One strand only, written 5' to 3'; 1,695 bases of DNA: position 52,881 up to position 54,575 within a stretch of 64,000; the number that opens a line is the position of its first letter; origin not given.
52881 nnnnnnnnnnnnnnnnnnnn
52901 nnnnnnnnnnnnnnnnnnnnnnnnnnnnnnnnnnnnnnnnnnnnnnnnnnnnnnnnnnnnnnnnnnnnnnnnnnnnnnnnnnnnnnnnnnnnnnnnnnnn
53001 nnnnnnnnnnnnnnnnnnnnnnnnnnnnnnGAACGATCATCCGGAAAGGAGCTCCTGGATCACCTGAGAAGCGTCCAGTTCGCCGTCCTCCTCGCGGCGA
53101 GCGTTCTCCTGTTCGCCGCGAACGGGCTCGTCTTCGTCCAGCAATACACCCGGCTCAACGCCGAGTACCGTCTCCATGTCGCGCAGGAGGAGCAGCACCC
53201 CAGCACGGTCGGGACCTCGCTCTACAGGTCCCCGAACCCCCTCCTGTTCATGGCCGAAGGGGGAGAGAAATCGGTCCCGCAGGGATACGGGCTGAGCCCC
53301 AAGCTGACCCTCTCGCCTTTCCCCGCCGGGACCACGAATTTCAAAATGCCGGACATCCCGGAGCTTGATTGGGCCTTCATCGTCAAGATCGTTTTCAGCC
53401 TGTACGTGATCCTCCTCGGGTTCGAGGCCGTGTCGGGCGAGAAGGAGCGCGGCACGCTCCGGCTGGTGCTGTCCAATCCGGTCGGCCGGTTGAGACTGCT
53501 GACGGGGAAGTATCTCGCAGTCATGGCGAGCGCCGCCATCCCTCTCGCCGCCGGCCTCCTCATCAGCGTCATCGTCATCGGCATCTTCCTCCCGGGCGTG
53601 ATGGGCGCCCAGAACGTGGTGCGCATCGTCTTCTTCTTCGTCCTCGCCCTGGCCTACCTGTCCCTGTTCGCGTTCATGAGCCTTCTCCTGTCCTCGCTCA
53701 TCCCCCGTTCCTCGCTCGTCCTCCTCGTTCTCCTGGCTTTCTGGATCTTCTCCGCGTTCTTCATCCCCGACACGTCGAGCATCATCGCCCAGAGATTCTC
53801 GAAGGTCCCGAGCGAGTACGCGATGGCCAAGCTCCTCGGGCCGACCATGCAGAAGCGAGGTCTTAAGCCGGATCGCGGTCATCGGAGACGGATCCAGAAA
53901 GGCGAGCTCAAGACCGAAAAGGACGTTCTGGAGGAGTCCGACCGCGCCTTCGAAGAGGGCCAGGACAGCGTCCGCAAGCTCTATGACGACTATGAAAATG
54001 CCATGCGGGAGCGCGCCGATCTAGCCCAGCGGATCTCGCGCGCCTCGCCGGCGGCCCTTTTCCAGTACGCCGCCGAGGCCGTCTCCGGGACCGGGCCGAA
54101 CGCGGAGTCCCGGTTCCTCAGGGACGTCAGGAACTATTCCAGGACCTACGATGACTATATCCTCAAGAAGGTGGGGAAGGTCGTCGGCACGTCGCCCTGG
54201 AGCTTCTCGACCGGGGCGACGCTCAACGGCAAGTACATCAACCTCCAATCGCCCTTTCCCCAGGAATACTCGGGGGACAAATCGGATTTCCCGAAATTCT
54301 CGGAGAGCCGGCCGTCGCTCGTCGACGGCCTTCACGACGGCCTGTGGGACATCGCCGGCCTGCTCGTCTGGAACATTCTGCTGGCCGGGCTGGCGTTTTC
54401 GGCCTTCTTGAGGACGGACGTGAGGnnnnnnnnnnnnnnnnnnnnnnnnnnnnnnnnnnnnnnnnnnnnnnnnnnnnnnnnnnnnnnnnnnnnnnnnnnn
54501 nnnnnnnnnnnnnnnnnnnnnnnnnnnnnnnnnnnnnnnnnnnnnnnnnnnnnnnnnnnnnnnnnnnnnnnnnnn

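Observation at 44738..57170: Eight permease paralogs share a fixed architecture and conserved termini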

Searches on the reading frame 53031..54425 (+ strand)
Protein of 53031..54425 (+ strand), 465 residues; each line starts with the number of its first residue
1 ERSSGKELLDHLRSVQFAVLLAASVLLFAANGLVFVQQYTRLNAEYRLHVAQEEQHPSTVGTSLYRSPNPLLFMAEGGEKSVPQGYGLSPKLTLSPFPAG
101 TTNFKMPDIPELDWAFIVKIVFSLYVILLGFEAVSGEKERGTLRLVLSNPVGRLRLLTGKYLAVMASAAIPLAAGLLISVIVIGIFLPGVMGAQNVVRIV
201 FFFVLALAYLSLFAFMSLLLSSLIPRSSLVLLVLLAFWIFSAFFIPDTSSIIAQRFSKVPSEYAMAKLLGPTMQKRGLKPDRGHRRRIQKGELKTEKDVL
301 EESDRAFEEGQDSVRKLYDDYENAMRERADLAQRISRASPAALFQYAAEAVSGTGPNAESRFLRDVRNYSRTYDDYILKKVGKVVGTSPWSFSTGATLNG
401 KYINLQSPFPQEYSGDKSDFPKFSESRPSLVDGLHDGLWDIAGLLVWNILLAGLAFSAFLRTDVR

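Call 7: search_protein_families(library=pfam, proteins=[window:53031-54425:+], max_evalue=0.1)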
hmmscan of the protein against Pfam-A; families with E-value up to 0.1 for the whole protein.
window:53031-54425:+ (465 aa): 5 families
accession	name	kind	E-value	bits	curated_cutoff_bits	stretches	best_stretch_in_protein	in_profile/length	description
PF12679.13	ABC2_membrane_2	-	2.6e-29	102.8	27.2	1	6-463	6-282/283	ABC-2 family transporter protein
PF12040.14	DUF3526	-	9.8e-10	39.7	25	1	308-380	51-123/144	Domain of unknown function (DUF3526)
PF12698.13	ABC2_membrane_3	-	4.5e-08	33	31.6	1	120-253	170-300/347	ABC-2 family transporter protein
PF12730.13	ABC2_membrane_4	-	0.00091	19.7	27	1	121-239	59-176/179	ABC-2 family transporter protein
PF13346.12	ABC2_membrane_5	-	0.0039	17.2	25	1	117-245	38-165/205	ABC-2 family transporter protein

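Call 8: search_protein_families(library=ncbifam, proteins=[window:53031-54425:+], max_evalue=0.1)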
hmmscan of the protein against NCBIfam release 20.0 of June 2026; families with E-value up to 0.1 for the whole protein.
window:53031-54425:+ (465 aa): 4 families
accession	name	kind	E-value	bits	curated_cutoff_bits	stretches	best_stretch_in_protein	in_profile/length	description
NF041647.1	ABC_perm_CPBP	equivalog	4.3e-09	35.7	435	1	133-223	212-302/636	ABC transporter permease subunit/CPBP intramembrane protease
TIGR03518.1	ABC_perm_GldF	equivalog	3.6e-05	23.9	288.5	1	119-243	58-182/240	gliding motility-associated ABC transporter permease subunit GldF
NF047564.1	PSM_export_PmtD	equivalog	0.0038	16.9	220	1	118-269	54-208/242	phenol-soluble modulin export ABC transporter permease subunit PmtD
NF038293.1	permease_SagH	equivalog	0.025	13.4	450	1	123-184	189-250/370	SagH family ABC transporter permease subunit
